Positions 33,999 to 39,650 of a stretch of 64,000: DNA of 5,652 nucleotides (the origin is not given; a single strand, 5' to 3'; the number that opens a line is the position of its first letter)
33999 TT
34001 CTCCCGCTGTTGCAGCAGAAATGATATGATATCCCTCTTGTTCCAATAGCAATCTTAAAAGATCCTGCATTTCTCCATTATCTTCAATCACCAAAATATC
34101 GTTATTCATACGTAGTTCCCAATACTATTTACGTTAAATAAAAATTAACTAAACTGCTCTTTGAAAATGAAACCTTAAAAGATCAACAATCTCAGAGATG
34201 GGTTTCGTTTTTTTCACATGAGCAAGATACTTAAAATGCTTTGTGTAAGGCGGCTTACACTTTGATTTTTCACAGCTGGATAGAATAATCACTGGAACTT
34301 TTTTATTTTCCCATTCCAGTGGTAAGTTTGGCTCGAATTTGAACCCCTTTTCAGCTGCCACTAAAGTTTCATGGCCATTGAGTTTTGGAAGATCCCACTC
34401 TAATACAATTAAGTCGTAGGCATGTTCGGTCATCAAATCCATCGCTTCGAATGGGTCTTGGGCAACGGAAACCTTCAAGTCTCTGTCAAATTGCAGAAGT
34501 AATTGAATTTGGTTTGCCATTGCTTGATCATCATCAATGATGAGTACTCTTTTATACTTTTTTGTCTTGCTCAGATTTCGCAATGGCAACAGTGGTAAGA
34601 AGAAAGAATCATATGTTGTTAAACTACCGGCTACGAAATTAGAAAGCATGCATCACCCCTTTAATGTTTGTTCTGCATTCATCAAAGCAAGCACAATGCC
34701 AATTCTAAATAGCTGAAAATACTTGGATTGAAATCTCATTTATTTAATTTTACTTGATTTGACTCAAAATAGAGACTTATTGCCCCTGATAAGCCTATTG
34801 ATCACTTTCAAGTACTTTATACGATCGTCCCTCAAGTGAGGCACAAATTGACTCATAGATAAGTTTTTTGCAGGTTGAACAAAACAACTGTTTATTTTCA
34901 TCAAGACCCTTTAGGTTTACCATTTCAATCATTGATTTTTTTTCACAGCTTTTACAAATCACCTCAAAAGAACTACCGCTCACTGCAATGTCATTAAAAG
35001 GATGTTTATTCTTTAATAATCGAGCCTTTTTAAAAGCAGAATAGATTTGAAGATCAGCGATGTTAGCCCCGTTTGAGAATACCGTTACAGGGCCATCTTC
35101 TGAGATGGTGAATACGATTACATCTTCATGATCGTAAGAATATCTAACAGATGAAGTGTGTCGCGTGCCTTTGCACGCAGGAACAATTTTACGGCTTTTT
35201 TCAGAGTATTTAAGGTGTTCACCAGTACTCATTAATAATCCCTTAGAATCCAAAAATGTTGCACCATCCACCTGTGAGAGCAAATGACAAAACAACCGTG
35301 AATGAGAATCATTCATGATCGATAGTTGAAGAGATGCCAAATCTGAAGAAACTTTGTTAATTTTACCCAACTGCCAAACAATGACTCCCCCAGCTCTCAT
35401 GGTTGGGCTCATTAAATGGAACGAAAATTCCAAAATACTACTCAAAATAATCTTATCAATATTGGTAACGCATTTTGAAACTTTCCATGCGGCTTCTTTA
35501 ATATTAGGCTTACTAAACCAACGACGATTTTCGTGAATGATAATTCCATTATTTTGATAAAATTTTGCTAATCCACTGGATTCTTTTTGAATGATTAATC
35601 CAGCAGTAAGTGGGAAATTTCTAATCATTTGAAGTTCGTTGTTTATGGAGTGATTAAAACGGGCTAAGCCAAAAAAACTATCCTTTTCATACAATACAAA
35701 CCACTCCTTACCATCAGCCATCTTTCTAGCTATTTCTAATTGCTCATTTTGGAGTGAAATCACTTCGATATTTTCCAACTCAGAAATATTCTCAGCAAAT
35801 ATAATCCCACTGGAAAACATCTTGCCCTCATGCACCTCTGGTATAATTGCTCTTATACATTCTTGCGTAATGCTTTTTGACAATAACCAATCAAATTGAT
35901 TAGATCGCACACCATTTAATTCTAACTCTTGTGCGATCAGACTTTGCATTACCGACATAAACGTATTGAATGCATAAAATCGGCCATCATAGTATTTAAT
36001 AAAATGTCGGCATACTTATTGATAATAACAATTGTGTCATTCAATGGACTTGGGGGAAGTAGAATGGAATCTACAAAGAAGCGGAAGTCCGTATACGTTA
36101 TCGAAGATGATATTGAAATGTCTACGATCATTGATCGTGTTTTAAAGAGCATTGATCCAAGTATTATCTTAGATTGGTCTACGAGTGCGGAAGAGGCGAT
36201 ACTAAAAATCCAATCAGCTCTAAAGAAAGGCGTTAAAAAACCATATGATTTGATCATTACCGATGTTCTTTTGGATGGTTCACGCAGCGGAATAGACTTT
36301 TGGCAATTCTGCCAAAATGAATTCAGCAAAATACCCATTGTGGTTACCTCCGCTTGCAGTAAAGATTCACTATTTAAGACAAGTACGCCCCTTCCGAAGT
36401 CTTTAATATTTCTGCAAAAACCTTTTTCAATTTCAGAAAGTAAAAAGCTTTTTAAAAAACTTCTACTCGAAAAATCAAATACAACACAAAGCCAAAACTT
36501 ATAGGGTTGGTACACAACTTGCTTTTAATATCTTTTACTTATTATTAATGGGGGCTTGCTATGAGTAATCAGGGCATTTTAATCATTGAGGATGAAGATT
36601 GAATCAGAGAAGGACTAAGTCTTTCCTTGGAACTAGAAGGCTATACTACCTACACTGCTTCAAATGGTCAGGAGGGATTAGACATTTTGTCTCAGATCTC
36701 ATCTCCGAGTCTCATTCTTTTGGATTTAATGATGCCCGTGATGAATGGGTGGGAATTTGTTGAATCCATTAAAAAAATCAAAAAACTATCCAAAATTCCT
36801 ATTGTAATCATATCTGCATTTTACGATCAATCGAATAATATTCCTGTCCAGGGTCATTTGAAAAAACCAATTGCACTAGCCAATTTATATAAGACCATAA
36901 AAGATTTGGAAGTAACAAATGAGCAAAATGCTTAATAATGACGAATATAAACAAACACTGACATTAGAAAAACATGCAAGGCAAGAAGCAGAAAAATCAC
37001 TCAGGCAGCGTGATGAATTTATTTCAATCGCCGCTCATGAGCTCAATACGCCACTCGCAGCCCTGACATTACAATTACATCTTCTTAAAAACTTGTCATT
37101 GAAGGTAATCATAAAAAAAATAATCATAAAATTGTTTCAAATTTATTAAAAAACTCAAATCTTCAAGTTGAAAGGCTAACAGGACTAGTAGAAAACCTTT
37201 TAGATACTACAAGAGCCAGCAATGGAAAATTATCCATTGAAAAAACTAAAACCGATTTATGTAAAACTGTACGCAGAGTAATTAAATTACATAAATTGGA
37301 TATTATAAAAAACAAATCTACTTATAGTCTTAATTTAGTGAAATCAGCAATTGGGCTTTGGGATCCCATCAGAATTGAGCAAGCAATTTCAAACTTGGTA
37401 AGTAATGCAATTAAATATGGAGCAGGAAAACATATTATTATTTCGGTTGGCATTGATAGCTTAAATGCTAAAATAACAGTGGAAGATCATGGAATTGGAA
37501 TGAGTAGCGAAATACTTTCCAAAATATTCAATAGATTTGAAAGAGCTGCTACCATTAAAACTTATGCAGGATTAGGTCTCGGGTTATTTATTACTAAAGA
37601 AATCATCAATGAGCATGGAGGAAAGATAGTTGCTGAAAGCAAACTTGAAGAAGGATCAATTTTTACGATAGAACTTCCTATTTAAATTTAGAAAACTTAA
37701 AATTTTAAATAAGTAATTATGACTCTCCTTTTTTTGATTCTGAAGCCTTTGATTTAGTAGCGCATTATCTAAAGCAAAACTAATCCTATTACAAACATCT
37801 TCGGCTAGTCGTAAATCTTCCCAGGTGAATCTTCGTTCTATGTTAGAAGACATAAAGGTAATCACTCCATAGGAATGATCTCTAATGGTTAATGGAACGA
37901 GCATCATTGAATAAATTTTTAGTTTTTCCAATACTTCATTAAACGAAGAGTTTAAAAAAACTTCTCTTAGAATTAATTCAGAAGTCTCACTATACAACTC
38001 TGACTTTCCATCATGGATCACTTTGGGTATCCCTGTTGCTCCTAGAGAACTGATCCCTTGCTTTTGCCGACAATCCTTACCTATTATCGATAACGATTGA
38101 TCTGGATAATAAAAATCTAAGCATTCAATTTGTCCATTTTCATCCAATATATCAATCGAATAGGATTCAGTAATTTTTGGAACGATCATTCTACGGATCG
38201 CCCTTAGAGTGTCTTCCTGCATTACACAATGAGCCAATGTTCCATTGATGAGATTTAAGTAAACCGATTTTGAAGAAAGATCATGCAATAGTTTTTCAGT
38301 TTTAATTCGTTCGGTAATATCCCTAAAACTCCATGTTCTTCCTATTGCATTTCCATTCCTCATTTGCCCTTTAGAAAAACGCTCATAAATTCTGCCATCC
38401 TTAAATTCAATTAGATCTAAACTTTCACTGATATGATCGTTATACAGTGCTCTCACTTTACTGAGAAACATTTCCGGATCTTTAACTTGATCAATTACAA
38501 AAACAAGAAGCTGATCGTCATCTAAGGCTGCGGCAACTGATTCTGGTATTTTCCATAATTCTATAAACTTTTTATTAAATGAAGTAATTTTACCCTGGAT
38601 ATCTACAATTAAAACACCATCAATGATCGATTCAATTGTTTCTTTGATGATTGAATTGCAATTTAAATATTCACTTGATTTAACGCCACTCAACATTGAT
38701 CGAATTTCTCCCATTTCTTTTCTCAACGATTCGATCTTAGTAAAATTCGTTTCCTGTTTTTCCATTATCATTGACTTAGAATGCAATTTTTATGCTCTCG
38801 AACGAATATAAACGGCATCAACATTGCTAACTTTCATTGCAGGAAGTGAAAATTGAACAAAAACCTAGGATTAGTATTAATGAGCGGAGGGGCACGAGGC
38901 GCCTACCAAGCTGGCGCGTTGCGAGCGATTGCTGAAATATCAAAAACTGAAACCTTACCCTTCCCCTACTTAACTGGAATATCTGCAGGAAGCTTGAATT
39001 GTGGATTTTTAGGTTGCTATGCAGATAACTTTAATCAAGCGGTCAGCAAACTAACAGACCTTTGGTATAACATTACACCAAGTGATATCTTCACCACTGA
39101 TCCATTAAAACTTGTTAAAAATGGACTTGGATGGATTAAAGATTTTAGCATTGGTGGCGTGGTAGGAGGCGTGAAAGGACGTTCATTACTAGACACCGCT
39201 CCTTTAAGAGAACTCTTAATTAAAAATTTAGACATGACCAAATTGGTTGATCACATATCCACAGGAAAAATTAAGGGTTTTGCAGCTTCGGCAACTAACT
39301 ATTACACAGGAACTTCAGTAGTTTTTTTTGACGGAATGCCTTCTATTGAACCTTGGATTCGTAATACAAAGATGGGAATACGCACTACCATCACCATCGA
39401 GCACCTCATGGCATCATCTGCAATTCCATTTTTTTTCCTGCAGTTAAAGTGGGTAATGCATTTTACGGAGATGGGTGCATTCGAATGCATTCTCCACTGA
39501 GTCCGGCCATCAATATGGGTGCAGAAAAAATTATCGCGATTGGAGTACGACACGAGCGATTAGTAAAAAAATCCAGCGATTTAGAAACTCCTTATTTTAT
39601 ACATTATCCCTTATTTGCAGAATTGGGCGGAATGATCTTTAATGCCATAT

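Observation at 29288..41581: Unusually dense phosphorelay island: six stand-alone receivers, an Hpt protein, three sensor-less or cytoplasmic kinases, a PAS-GAF protein and two NtrC-type regulators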

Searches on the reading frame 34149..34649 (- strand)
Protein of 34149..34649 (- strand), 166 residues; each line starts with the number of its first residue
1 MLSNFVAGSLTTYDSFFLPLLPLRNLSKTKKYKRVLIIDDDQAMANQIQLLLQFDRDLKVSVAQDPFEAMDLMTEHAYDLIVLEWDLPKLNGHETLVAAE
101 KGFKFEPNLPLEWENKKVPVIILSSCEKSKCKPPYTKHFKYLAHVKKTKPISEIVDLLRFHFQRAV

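Call 6: search_protein_families(library=pfam, proteins=[window:34149-34649:-], max_evalue=0.01)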
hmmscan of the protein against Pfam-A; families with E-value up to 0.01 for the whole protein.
window:34149-34649:- (166 aa): 1 family
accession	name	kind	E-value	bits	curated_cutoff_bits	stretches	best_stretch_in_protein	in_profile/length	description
PF00072.30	Response_reg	-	2.7e-13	50.5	30.2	1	35-97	1-62/111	Response regulator receiver domain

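Call 72: search_protein_families(library=pfam, proteins=[window:34149-34649:-], max_evalue=1)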
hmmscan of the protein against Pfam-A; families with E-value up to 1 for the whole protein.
window:34149-34649:- (166 aa): 2 families
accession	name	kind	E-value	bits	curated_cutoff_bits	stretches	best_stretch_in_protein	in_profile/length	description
PF00072.30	Response_reg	-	2.7e-13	50.5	30.2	1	35-97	1-62/111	Response regulator receiver domain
PF06490.17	FleQ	-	0.17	12.7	22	1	34-68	1-35/108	Flagellar regulatory protein FleQ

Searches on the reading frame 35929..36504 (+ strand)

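Call 6: search_protein_families(library=pfam, proteins=[window:35929-36504:+], max_evalue=0.01)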
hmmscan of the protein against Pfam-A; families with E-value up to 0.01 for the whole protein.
window:35929-36504:+ (191 aa): 1 family
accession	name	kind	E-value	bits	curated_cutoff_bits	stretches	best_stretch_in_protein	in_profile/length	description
PF00072.30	Response_reg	-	3.7e-07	30.7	30.2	1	55-170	1-105/111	Response regulator receiver domain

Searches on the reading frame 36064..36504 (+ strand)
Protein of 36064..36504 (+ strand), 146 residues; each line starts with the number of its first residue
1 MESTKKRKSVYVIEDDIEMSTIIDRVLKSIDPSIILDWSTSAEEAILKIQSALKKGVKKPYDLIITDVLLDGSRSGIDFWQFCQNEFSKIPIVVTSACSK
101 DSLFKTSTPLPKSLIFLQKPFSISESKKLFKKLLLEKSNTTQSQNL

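Call 72: search_protein_families(library=pfam, proteins=[window:36064-36504:+], max_evalue=1)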
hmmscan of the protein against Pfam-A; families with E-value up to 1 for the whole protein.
window:36064-36504:+ (146 aa): 1 family
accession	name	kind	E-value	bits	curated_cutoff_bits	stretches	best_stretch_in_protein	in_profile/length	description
PF00072.30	Response_reg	-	1.7e-07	31.8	30.2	1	10-125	1-105/111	Response regulator receiver domain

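Call 85: find_homologous_proteins(query=window:36064-36504:+, max_evalue=0.00001)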
Query window:36064-36504:+ (146 aa): 29 proteins with E <= 0.00001 among 74 candidates.
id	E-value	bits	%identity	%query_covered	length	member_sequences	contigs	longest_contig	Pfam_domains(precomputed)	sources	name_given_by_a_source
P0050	1.2e-83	296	99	100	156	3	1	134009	PF00072.31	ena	-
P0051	4.3e-57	210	72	93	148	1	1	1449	PF00072.31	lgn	-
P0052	8.7e-54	199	68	95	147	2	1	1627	PF00072.31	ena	-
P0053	9.8e-50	186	66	92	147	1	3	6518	PF00072.31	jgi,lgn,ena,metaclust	metaclust:\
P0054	4.2e-46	174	64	88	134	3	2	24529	PF00072.31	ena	-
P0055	2.0e-44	169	59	92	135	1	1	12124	PF00072.31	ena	-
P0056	6.5e-44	167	58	92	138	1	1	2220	PF00072.31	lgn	-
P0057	1.8e-43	166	58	91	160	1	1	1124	PF00072.31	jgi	jgi:response regulator of citrate/malate metabolism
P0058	5.3e-43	164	56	94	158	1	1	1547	PF00072.31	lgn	-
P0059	1.3e-42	163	55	98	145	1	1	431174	PF00072.31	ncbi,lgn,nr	ncbi:MAG: response regulator [Bdellovibrionales bacterium]|nr:response regulator [Bdellovibrionales 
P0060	6.7e-42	161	58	88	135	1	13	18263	PF00072.31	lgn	-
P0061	9.7e-42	160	58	95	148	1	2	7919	PF00072.31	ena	-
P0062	1.5e-41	160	57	92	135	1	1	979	PF00072.31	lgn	-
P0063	7.0e-41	157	58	92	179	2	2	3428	PF00072.31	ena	-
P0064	7.0e-40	154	54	92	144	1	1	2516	PF00072.31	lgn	-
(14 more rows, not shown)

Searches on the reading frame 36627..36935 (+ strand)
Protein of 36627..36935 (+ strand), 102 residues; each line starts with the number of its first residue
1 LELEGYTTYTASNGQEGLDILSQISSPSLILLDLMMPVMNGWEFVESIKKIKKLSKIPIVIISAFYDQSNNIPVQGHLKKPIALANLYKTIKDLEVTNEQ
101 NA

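Call 6: search_protein_families(library=pfam, proteins=[window:36627-36935:+], max_evalue=0.01)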
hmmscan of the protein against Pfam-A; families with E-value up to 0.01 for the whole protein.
window:36627-36935:+ (102 aa): 1 family
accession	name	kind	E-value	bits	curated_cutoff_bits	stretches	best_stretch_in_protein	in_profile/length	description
PF00072.30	Response_reg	-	7.8e-13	49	30.2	1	2-91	19-110/111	Response regulator receiver domain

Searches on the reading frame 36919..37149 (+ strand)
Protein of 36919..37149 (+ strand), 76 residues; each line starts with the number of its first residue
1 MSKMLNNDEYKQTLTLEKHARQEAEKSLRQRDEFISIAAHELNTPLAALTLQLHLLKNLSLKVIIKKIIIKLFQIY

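Call 5: search_protein_families(library=pfam, proteins=[window:36919-37149:+], max_evalue=0.01)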
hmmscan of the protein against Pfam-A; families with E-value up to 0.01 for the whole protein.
window:36919-37149:+ (76 aa): 1 family
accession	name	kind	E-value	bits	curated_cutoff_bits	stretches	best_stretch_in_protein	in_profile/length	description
PF00512.31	HisKA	-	2.5e-07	31.1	26.9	1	30-68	1-43/66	His Kinase A (phospho-acceptor) domain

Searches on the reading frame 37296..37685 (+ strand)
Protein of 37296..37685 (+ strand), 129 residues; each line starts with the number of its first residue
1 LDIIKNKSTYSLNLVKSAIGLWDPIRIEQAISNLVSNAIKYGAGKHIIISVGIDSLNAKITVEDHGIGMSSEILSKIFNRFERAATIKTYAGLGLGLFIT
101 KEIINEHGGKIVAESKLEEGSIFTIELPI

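Call 5: search_protein_families(library=pfam, proteins=[window:37296-37685:+], max_evalue=0.01)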
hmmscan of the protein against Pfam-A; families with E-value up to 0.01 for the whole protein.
window:37296-37685:+ (129 aa): 3 families
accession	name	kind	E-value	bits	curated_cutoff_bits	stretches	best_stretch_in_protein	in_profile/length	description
PF02518.31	HATPase_c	-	8.4e-27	94.2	26.4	1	23-128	2-108/111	Histidine kinase-, DNA gyrase B-, and HSP90-like ATPase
PF13589.12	HATPase_c_3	-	0.0001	22.8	25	1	26-87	2-62/137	Histidine kinase-, DNA gyrase B-, and HSP90-like ATPase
PF13581.12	HATPase_c_2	-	0.0013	19.2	27.4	1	26-106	31-111/127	Histidine kinase-like ATPase domain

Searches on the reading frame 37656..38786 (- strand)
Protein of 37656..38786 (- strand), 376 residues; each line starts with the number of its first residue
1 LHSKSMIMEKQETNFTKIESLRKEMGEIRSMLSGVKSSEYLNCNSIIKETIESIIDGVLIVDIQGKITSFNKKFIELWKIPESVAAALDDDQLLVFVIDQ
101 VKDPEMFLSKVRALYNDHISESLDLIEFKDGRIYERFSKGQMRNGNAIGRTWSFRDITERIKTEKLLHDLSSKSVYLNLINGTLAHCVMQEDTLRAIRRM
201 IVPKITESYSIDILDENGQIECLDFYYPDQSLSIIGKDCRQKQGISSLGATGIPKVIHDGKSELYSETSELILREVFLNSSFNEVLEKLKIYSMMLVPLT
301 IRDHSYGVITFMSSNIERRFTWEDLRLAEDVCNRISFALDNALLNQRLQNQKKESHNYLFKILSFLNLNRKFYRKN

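Call 5: search_protein_families(library=pfam, proteins=[window:37656-38786:-], max_evalue=0.01)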
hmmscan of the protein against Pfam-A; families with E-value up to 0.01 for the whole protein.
window:37656-38786:- (376 aa): 6 families
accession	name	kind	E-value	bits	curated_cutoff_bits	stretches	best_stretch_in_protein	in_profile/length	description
PF13492.12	GAF_3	-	1.1e-08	36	27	1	293-341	82-129/129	GAF domain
PF13185.12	GAF_2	-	2.2e-06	28.4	28.6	1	281-340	78-136/136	GAF domain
PF01590.32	GAF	-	3.7e-06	27.9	22.4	1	247-339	57-133/133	GAF domain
PF12860.13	PAS_7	-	8.4e-05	23.1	27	1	51-164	1-114/115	PAS fold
PF00989.32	PAS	-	0.00037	20.9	22.6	1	49-82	5-38/113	PAS fold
PF13188.13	PAS_8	-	0.00047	20.4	21.8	1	51-85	7-43/65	PAS domain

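Call 49: search_protein_families(library=padloc, proteins=[window:37656-38786:-], max_evalue=0.001)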
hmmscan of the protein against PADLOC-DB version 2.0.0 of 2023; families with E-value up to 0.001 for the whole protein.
window:37656-38786:- (376 aa): 0 families

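Call 50: search_protein_families(library=ncbifam, proteins=[window:37656-38786:-], max_evalue=0.001)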
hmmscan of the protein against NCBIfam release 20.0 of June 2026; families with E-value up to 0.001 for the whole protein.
window:37656-38786:- (376 aa): 4 families
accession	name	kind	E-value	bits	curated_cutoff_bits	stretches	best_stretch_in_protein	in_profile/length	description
NF045595.1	HK_scytonemin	equivalog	2.2e-27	95.8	865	1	41-168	151-278/637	scytonemin biosynthesis sensor histidine kinase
NF008468.0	PRK11360.1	equivalog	8.3e-07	27.7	646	1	16-167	240-387/616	two-component system sensor histidine kinase AtoS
TIGR00229.1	sensory_box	domain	4.4e-06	26.8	22.9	0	49-77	9-37/126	PAS domain S-box protein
NF011958.0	PRK15429.1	equivalog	0.00045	18.9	830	1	290-353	296-358/692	formate hydrogenlyase transcriptional activator FlhA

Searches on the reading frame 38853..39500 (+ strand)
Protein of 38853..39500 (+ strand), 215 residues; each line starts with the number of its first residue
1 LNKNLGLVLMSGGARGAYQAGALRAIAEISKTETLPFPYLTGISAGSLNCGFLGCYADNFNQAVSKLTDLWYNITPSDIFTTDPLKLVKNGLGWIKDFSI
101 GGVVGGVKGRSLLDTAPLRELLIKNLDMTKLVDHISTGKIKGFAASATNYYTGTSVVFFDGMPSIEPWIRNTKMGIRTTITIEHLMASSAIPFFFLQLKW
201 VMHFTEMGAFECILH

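Call 5: search_protein_families(library=pfam, proteins=[window:38853-39500:+], max_evalue=0.01)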
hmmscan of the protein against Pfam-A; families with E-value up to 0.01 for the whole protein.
window:38853-39500:+ (215 aa): 1 family
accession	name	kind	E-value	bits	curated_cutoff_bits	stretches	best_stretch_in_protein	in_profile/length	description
PF01734.28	Patatin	-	3e-17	63.9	27.7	1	7-196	1-167/191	Patatin-like phospholipase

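Call 49: search_protein_families(library=padloc, proteins=[window:38853-39500:+], max_evalue=0.001)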
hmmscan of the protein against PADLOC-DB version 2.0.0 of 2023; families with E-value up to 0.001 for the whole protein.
window:38853-39500:+ (215 aa): 0 families
